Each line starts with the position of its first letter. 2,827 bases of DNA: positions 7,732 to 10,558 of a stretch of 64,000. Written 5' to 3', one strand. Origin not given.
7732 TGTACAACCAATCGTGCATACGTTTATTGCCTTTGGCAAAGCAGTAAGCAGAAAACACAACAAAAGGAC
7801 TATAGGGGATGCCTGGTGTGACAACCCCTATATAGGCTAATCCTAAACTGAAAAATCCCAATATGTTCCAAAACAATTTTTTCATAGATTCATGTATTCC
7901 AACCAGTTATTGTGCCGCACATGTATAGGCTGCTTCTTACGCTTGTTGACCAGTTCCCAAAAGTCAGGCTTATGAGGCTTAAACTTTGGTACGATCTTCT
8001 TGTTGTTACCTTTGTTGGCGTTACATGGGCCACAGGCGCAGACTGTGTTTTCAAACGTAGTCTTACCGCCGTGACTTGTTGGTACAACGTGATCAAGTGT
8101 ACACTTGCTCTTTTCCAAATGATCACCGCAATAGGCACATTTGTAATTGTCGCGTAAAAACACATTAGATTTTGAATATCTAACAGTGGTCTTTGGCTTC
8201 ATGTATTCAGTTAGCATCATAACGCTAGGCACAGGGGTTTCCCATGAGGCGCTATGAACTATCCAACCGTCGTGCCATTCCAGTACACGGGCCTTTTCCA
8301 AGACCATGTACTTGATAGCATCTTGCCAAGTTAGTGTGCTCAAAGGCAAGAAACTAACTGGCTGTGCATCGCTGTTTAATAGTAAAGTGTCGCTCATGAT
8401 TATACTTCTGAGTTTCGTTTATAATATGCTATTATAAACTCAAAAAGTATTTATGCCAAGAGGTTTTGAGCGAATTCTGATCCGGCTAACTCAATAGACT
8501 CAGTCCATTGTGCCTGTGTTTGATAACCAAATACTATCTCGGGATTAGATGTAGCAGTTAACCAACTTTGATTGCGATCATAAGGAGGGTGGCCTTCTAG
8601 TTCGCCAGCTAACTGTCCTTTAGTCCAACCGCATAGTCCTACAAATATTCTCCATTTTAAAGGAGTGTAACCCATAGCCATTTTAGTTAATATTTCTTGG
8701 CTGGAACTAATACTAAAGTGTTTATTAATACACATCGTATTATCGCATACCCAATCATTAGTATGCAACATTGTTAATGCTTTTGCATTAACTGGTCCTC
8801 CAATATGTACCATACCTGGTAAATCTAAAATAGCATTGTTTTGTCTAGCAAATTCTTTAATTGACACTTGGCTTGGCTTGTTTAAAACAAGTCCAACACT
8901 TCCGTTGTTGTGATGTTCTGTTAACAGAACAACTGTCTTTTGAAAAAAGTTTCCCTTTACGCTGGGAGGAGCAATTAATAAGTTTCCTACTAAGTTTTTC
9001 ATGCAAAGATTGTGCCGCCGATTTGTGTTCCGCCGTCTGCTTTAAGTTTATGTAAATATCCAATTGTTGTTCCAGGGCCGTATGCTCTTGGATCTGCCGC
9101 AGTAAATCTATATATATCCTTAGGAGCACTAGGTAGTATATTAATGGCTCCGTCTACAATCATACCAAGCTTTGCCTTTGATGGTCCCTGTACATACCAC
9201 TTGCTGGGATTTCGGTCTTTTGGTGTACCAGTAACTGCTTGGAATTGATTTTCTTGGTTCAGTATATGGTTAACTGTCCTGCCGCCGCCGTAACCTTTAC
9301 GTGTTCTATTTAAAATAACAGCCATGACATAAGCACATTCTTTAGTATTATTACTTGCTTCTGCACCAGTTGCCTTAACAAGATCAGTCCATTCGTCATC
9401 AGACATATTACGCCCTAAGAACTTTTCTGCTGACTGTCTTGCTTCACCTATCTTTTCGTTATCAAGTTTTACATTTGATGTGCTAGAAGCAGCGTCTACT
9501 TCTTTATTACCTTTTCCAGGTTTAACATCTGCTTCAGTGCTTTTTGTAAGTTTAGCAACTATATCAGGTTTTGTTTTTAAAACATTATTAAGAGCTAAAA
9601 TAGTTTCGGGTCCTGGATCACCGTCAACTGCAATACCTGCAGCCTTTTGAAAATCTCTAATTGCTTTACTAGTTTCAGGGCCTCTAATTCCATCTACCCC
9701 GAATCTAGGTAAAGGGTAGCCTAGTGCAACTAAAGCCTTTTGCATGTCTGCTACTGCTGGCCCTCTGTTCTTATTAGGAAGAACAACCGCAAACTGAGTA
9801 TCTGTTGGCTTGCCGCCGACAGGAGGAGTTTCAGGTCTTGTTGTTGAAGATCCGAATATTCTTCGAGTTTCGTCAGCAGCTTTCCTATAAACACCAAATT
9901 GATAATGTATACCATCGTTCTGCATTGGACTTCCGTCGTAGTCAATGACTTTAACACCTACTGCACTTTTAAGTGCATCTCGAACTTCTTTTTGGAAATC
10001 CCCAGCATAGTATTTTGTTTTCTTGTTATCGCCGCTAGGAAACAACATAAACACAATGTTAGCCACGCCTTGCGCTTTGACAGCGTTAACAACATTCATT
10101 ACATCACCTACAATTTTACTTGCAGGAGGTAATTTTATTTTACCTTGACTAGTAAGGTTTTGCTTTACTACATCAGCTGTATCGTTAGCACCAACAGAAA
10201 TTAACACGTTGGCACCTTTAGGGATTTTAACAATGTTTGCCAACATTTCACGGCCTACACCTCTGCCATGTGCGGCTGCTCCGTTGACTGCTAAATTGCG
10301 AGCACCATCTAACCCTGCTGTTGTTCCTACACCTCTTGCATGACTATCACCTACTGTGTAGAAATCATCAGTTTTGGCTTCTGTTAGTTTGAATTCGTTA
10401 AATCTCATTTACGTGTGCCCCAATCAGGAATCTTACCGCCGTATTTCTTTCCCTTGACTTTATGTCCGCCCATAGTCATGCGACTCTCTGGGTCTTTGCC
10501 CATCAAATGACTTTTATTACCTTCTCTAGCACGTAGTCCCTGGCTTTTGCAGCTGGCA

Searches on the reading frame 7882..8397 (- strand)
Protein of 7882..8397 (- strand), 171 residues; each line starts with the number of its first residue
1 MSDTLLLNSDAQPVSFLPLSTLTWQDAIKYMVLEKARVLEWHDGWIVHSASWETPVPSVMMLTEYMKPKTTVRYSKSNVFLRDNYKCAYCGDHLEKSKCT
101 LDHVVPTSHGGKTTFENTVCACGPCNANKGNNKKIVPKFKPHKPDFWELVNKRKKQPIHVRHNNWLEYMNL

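Call 36: search_protein_families(library=pfam, proteins=[window:7882-8397:-], max_evalue=0.01)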
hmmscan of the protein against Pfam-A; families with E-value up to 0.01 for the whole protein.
window:7882-8397:- (171 aa): 3 families
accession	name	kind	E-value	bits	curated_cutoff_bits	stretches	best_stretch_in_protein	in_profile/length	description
PF14279.12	HNH_5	-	1.5e-11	44.5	27.5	1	87-132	1-46/56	HNH endonuclease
PF01844.29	HNH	-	7.3e-11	42.5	21.4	1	87-131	1-46/47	HNH endonuclease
PF13395.12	HNH_4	-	0.00024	21.5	22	1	87-132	1-51/54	HNH endonuclease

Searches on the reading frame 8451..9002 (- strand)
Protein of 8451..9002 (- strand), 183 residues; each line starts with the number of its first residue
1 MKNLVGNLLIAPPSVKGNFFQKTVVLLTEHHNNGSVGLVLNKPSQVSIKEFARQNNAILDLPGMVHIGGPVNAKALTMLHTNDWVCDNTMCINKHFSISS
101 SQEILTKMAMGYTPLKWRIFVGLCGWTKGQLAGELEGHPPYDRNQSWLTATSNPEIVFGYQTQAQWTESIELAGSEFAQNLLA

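Call 36: search_protein_families(library=pfam, proteins=[window:8451-9002:-], max_evalue=0.01)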
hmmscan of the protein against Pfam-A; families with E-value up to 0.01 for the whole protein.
window:8451-9002:- (183 aa): 1 family
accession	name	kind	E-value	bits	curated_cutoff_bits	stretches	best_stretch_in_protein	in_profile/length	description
PF02622.21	DUF179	-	6.2e-35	120.9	27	1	13-174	1-157/157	AlgH-like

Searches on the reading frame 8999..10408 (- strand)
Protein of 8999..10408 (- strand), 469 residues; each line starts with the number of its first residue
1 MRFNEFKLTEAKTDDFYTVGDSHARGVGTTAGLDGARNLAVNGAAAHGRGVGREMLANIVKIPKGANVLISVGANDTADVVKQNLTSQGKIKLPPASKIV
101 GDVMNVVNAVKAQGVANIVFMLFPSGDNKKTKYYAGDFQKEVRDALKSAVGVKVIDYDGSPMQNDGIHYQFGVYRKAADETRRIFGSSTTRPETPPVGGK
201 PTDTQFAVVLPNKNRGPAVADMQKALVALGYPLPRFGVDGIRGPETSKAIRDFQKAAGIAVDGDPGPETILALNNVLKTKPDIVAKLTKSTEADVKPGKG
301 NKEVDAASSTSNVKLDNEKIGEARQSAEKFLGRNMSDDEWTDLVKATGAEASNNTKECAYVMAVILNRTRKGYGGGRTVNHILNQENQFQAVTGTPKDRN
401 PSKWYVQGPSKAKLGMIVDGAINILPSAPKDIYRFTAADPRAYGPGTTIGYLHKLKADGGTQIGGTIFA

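Call 13: search_protein_families(library=phrogs, proteins=[window:8999-10408:-], max_evalue=0.001)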
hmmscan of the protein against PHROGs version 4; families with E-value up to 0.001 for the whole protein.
window:8999-10408:- (469 aa): 6 families
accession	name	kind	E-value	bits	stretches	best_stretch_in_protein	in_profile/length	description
phrog_1493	-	lysis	3.8e-17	63.5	1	177-311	209-339/394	endolysin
phrog_2649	-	lysis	1.3e-16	62.3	1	189-291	150-243/261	endolysin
phrog_17214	-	lysis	2e-12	48.4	1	187-278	223-317/322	endolysin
phrog_1224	-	head and packaging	1.5e-09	38.6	1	212-278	6-69/438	endolysin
phrog_1512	-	lysis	3.7e-07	31.4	1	163-278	126-243/314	endolysin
phrog_6707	-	lysis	0.00091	19.2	0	216-297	185-264/311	endolysin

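Call 36: search_protein_families(library=pfam, proteins=[window:8999-10408:-], max_evalue=0.01)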
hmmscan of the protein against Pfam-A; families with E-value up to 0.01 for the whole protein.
window:8999-10408:- (469 aa): 4 families
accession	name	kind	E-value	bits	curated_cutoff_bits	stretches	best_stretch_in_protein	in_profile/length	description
PF01471.23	PG_binding_1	-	6e-15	55.6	23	1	215-273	1-57/57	Putative peptidoglycan binding domain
PF09374.15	PG_binding_3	-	0.001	19.7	24.6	0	249-282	2-40/76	Predicted Peptidoglycan domain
PF13472.12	Lipase_GDSL_2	-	0.0021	19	32.9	1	20-166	3-157/178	GDSL-like Lipase/Acylhydrolase family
PF07486.17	Hydrolase_2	-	0.0045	18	27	0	360-395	9-43/100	Cell Wall Hydrolase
